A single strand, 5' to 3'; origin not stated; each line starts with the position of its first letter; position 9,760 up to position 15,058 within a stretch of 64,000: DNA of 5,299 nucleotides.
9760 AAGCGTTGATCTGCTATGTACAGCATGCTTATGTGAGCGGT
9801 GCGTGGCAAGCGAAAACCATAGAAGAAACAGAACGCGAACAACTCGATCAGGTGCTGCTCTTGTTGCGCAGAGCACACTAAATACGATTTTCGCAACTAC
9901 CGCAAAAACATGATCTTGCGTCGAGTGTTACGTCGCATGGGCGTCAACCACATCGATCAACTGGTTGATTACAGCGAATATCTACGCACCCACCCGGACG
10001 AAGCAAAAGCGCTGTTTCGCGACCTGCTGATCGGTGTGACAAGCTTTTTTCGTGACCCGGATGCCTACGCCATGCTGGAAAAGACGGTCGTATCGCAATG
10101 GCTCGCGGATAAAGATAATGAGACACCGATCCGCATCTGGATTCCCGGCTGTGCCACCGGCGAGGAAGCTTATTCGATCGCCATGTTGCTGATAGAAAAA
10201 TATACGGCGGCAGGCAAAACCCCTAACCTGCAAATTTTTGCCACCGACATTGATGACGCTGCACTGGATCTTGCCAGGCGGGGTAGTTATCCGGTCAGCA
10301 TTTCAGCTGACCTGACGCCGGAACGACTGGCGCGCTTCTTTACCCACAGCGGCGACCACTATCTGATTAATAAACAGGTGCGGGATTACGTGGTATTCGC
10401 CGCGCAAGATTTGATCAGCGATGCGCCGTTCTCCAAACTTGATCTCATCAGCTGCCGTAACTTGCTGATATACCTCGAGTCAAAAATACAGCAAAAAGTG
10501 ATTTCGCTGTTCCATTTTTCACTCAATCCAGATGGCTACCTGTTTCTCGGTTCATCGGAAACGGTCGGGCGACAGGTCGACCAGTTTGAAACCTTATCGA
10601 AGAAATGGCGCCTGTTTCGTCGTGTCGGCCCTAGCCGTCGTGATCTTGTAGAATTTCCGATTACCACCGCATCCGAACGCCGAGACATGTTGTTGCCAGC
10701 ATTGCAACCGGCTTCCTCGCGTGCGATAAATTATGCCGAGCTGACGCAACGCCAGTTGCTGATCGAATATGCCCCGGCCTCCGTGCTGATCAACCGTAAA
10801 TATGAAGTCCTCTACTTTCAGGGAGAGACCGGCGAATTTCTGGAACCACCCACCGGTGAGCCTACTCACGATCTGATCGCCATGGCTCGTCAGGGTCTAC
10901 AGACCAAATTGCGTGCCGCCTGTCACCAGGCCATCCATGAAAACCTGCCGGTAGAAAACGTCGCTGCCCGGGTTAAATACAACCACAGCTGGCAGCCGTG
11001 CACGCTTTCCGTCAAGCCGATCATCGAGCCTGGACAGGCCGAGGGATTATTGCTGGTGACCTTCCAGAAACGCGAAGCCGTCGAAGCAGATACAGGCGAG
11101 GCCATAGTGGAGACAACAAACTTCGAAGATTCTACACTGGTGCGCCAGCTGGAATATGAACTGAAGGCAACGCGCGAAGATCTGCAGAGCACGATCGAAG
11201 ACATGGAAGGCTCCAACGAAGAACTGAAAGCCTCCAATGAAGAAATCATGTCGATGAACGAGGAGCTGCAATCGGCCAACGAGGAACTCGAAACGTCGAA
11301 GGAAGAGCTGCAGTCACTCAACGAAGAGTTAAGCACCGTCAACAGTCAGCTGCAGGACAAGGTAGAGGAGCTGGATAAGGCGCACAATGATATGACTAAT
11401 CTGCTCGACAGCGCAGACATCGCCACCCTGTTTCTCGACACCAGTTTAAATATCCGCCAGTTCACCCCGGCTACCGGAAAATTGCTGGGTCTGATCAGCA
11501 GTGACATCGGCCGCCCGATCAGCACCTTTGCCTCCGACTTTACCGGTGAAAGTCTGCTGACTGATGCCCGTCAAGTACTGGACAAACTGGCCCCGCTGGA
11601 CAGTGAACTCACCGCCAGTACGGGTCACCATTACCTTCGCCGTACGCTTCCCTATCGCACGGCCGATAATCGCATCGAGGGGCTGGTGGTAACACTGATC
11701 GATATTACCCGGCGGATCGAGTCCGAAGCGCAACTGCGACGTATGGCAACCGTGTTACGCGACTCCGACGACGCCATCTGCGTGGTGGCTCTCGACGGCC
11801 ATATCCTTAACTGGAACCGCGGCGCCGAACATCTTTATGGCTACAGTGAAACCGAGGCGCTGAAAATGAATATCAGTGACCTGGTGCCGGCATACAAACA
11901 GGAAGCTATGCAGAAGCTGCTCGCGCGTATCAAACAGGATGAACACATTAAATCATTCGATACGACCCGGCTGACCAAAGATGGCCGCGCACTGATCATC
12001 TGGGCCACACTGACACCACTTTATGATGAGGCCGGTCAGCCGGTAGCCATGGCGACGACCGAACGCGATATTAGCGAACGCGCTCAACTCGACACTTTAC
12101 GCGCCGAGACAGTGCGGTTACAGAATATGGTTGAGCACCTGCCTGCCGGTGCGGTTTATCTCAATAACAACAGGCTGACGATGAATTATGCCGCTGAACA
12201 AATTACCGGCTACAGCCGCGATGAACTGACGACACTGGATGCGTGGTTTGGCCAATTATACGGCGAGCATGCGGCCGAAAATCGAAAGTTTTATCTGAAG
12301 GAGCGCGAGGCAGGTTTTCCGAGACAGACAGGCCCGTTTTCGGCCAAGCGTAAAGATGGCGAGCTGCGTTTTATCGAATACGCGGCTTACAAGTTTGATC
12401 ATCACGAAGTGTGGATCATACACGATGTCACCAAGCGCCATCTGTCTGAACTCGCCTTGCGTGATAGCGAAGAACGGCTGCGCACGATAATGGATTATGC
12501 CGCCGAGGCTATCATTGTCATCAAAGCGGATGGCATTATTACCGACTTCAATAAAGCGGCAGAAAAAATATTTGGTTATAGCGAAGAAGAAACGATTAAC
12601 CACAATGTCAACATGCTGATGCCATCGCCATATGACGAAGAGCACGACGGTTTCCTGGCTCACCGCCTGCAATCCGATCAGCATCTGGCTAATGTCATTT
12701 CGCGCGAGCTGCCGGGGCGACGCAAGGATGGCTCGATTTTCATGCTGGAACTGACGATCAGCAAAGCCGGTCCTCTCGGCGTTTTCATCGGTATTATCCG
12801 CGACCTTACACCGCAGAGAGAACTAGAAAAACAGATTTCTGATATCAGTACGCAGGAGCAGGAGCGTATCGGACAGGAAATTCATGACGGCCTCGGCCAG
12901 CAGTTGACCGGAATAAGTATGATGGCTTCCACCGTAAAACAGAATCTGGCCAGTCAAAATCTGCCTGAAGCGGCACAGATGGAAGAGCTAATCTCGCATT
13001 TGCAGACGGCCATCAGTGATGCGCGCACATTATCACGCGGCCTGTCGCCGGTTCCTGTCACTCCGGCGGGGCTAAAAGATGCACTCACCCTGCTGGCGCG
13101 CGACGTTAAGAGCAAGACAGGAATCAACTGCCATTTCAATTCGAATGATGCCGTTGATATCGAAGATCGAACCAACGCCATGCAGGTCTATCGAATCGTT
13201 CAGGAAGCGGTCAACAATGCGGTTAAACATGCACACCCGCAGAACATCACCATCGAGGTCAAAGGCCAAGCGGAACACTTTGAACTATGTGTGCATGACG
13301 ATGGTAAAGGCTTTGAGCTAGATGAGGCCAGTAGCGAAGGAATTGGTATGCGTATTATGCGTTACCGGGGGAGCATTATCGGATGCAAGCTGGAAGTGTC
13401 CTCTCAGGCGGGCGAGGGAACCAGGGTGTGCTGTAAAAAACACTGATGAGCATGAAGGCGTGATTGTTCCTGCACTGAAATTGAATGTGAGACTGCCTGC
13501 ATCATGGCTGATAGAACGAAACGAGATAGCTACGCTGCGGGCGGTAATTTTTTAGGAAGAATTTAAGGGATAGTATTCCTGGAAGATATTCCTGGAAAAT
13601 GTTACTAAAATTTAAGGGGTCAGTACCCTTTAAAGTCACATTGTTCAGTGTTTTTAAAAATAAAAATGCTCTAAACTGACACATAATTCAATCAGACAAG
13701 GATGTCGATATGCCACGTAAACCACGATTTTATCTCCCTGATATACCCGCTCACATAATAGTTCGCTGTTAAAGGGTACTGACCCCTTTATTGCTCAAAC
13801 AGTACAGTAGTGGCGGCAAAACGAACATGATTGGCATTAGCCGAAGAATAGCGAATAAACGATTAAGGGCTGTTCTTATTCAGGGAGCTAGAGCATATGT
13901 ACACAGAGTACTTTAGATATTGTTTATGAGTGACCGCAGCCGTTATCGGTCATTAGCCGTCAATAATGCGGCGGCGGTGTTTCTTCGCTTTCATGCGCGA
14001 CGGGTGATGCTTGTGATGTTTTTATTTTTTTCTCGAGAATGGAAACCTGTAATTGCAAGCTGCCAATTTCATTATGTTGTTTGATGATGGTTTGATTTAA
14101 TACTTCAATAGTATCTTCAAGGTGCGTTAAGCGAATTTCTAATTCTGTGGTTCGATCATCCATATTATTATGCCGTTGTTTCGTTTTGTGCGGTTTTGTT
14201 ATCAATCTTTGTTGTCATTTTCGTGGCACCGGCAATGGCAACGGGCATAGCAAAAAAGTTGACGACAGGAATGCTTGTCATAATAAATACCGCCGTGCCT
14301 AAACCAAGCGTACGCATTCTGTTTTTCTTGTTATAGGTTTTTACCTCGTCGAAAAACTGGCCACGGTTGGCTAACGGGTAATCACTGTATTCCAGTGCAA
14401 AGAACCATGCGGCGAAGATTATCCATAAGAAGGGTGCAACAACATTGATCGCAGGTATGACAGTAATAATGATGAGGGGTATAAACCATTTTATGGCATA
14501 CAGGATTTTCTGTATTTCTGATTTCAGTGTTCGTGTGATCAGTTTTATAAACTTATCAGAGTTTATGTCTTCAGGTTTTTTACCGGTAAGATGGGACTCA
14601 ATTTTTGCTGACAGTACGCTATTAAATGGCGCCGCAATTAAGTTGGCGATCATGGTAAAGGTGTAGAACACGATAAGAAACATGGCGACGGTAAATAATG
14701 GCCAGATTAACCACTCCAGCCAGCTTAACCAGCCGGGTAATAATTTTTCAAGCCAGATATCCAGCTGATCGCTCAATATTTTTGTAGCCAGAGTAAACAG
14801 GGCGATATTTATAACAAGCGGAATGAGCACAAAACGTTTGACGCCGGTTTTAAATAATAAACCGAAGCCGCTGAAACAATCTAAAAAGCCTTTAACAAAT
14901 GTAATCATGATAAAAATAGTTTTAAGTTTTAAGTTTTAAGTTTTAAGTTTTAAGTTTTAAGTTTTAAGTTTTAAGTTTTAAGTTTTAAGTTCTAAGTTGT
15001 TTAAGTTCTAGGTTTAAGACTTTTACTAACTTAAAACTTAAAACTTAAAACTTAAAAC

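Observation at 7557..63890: Family-level pattern: post-stop-codon dyad elements whose arms are locus-specific periodic low-complexity sequences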

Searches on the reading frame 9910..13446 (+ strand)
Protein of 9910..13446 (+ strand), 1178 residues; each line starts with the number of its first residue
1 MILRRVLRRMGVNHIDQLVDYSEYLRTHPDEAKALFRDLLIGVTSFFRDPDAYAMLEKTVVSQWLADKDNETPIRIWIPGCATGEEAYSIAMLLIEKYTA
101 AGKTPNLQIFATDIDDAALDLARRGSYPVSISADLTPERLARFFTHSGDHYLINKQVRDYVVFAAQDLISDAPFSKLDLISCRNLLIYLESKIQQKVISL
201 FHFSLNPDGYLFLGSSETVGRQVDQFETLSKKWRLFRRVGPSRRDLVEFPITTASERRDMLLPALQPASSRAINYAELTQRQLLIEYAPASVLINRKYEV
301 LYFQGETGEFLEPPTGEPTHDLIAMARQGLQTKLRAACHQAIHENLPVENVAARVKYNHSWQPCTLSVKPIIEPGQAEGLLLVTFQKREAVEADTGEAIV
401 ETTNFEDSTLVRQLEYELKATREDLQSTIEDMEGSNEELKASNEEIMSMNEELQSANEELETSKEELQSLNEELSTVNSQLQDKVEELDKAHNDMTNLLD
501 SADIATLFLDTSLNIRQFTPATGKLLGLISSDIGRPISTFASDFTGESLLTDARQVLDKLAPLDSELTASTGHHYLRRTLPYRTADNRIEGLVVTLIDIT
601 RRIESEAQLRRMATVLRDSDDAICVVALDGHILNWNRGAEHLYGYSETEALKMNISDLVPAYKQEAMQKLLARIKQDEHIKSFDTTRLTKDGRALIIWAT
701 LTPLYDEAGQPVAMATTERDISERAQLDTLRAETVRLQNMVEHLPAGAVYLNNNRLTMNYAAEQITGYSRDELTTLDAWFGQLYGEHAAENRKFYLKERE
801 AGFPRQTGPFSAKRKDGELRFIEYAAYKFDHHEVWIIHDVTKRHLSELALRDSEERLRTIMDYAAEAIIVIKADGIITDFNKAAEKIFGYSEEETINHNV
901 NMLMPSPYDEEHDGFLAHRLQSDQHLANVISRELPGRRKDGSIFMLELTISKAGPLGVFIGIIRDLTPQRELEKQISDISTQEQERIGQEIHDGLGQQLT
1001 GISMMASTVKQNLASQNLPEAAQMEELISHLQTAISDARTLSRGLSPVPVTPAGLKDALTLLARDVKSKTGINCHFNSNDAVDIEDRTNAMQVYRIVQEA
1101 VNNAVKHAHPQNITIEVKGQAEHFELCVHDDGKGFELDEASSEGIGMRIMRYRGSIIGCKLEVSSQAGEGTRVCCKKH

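Call 93: search_protein_families(library=pfam, proteins=[window:9910-13446:+], max_evalue=0.05)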
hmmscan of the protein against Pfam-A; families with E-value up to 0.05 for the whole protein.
window:9910-13446:+ (1178 aa): 23 families
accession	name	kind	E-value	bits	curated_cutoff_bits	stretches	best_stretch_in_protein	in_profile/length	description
PF01739.24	CheR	-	6.1e-51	173.1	27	1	43-233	2-193/195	CheR methyltransferase, SAM binding domain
PF00989.32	PAS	-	3e-39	133.9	22.6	2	855-965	1-112/113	PAS fold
PF13426.13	PAS_9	-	1.4e-35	122.1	27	3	866-967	2-102/103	PAS domain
PF08448.16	PAS_4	-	1.2e-28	99.9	23.1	3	617-725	2-109/110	PAS fold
PF13596.12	PAS_10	-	1.8e-26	93.3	22.1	1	495-600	1-106/106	PAS domain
PF13188.13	PAS_8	-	9.9e-21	73.3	21.8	3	855-898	1-45/65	PAS domain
PF08447.18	PAS_3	-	9.8e-16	58.3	25.6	2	633-716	2-87/89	PAS fold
PF07730.19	HisKA_3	-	9.8e-12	45.7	24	1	983-1047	1-65/68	Histidine kinase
PF02518.31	HATPase_c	-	1.1e-10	42.4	26.4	1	1090-1175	3-105/111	Histidine kinase-, DNA gyrase B-, and HSP90-like ATPase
PF24820.1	Diguanyl_cycl_sensor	-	2.3e-07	31.1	28.1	1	861-965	2-109/109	Diguanylate cyclase-like sensor domain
PF13581.12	HATPase_c_2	-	6.4e-07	29.9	27.4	1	1093-1144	32-99/127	Histidine kinase-like ATPase domain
PF10473.14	CENP-F_leu_zip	-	9.3e-07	29.4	34.5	1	411-501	26-112/140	Leucine-rich repeats of kinetochore protein Cenp-F/LEK1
PF13589.12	HATPase_c_3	-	0.00032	21.2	25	1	1095-1150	5-57/137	Histidine kinase-, DNA gyrase B-, and HSP90-like ATPase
PF03705.20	CheR_N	-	0.0011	19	27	1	1-29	25-53/53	CheR methyltransferase, all-alpha domain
PF08670.17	MEKHLA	-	0.0019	18.5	23.7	1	636-717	55-137/143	MEKHLA domain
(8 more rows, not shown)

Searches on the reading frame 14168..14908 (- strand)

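Call 93: search_protein_families(library=pfam, proteins=[window:14168-14908:-], max_evalue=0.05)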
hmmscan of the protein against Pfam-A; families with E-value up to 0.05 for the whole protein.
window:14168-14908:- (246 aa): 1 family
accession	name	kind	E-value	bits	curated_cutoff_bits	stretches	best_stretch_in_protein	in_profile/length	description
PF07264.17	EI24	-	2e-48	165.6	32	1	12-222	3-199/199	Sulfate transporter CysZ/Etoposide-induced protein 2.4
